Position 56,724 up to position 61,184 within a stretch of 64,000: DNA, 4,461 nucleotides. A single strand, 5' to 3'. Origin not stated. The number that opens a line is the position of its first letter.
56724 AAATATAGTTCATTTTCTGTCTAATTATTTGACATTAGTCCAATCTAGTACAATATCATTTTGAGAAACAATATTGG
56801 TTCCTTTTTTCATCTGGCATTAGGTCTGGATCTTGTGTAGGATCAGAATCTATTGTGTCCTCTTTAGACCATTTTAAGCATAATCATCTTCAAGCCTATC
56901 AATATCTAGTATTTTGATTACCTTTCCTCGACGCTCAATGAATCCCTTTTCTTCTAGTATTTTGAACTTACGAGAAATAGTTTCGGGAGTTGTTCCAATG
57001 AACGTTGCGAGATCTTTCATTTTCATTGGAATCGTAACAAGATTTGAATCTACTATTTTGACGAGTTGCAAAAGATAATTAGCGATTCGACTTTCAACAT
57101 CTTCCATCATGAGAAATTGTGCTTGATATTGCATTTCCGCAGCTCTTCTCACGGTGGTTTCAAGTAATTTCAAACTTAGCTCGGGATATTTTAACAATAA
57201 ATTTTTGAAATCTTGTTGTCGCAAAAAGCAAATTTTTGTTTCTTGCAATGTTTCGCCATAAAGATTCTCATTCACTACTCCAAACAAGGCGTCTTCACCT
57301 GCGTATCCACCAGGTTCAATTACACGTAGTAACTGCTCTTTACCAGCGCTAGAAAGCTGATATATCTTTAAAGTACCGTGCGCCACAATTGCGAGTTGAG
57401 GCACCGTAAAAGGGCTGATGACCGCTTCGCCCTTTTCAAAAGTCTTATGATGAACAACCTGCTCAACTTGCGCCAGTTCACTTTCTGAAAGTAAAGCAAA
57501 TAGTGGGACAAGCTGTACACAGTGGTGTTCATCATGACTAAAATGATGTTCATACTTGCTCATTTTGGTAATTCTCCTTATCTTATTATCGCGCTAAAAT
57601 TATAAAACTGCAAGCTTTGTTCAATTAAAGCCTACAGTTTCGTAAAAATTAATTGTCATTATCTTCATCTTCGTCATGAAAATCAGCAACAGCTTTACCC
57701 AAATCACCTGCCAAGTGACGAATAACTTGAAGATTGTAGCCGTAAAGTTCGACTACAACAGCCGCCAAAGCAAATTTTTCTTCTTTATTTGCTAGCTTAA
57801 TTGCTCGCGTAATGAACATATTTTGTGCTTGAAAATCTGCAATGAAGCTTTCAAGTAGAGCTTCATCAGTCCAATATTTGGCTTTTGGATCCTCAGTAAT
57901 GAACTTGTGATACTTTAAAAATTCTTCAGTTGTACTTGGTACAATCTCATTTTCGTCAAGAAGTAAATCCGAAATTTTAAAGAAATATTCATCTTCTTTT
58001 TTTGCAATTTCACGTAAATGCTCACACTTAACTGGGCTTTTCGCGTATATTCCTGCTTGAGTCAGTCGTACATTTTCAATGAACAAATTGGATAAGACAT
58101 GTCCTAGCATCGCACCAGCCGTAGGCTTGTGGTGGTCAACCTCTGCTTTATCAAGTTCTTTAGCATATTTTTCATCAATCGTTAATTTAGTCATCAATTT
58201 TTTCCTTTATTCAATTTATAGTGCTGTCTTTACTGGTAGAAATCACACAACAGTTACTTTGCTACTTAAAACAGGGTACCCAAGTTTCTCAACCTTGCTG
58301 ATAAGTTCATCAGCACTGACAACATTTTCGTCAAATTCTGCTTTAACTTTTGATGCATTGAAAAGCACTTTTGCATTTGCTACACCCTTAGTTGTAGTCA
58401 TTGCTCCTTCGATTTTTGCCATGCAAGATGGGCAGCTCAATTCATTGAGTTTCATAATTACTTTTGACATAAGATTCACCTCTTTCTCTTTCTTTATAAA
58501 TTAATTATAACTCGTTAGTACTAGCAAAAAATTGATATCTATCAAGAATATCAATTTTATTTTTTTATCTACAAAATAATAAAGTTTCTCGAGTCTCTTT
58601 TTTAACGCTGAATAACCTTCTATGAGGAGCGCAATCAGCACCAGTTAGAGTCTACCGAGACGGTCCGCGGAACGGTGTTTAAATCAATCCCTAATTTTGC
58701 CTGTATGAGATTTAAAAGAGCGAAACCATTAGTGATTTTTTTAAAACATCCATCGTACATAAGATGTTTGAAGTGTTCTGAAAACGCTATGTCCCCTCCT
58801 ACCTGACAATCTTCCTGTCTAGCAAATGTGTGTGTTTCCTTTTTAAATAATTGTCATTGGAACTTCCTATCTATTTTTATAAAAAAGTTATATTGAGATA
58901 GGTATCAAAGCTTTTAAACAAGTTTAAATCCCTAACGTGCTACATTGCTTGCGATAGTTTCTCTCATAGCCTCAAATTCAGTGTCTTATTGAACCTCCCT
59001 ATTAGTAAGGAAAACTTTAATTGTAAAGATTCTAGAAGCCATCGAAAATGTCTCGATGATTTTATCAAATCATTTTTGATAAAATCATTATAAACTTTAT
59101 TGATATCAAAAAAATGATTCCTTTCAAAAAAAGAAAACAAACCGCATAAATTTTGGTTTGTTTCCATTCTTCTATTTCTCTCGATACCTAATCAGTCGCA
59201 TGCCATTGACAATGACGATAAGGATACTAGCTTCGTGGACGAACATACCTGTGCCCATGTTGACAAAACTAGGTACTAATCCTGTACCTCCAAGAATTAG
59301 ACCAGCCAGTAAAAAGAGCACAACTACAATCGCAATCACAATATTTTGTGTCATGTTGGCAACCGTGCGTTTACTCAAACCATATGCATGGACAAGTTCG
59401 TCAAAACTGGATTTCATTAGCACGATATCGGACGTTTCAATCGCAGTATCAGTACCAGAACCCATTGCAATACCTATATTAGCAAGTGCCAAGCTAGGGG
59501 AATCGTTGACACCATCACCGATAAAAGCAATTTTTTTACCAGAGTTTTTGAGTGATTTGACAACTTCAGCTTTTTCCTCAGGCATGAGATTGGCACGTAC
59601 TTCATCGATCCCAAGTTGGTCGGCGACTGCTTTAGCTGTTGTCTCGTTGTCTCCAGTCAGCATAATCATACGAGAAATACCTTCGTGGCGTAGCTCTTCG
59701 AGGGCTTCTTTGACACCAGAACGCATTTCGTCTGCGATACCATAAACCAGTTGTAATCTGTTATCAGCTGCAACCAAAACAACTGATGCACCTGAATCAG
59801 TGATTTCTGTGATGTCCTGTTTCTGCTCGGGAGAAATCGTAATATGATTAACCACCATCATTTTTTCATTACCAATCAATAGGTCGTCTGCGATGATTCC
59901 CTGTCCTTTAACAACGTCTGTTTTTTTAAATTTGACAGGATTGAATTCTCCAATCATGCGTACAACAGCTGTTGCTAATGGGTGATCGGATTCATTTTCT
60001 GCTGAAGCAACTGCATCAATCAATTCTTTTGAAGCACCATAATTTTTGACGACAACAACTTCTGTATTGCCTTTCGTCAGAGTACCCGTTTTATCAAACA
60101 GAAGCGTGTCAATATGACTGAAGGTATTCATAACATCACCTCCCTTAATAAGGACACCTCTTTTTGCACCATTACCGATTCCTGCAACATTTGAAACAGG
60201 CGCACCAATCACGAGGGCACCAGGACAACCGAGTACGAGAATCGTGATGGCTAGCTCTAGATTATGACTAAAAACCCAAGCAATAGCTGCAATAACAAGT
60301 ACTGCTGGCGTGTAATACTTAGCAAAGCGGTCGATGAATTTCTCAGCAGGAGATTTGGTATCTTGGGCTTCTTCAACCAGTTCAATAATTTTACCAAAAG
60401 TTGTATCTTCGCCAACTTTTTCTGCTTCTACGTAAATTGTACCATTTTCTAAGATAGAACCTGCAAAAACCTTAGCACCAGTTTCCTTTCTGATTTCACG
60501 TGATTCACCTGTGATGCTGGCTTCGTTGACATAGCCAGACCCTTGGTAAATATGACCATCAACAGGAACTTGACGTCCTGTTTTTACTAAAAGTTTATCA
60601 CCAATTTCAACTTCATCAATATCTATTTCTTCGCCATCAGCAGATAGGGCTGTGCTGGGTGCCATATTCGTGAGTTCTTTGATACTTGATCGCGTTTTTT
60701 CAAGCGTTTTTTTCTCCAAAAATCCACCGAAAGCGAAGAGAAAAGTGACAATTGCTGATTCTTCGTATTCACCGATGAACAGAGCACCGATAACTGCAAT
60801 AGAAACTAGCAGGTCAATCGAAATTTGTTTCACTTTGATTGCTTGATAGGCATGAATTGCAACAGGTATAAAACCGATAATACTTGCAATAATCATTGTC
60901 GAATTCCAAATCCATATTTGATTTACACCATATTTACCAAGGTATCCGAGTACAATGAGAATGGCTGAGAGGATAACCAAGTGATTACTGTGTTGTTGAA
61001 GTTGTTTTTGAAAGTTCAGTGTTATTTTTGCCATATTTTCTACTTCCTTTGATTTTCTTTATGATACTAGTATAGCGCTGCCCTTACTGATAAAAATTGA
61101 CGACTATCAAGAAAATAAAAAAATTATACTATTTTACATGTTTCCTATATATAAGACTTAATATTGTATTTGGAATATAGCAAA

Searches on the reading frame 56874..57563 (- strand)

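Call 67: search_protein_families(library=pfam, proteins=[window:56874-57563:-], max_evalue=0.00001)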
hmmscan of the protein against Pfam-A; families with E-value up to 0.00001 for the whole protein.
window:56874-57563:- (229 aa): 3 families
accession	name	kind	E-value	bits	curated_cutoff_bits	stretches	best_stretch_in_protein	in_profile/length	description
PF13545.12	HTH_Crp_2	-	2e-18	66.5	27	1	159-226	2-69/70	Crp-like helix-turn-helix domain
PF00027.35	cNMP_binding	-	1.2e-12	48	27.5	1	40-125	2-88/89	Cyclic nucleotide-binding domain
PF01047.28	MarR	-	4.9e-07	30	24.6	1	179-212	17-50/59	MarR family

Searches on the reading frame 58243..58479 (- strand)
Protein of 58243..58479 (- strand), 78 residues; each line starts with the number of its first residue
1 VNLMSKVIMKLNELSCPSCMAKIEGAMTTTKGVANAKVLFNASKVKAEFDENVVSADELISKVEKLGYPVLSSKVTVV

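Call 67: search_protein_families(library=pfam, proteins=[window:58243-58479:-], max_evalue=0.00001)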
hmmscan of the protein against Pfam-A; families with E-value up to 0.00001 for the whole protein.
window:58243-58479:- (78 aa): 1 family
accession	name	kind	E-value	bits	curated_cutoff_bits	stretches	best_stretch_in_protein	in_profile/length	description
PF00403.32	HMA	-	1.4e-09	38.7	24.8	1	12-68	5-61/62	Heavy-metal-associated domain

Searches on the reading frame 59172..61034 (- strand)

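Call 67: search_protein_families(library=pfam, proteins=[window:59172-61034:-], max_evalue=0.00001)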
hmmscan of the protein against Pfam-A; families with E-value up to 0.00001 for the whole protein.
window:59172-61034:- (620 aa): 3 families
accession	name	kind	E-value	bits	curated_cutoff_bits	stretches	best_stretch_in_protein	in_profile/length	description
PF00122.25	E1-E2_ATPase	-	2.5e-46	157.9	28.1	1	134-292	13-181/181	E1-E2 ATPase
PF00702.32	Hydrolase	-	1.7e-31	110.5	26.4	1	308-518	1-190/191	haloacid dehalogenase-like hydrolase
PF08282.18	Hydrolase_3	-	2.9e-06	27.6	20.9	0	491-542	195-246/255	haloacid dehalogenase-like hydrolase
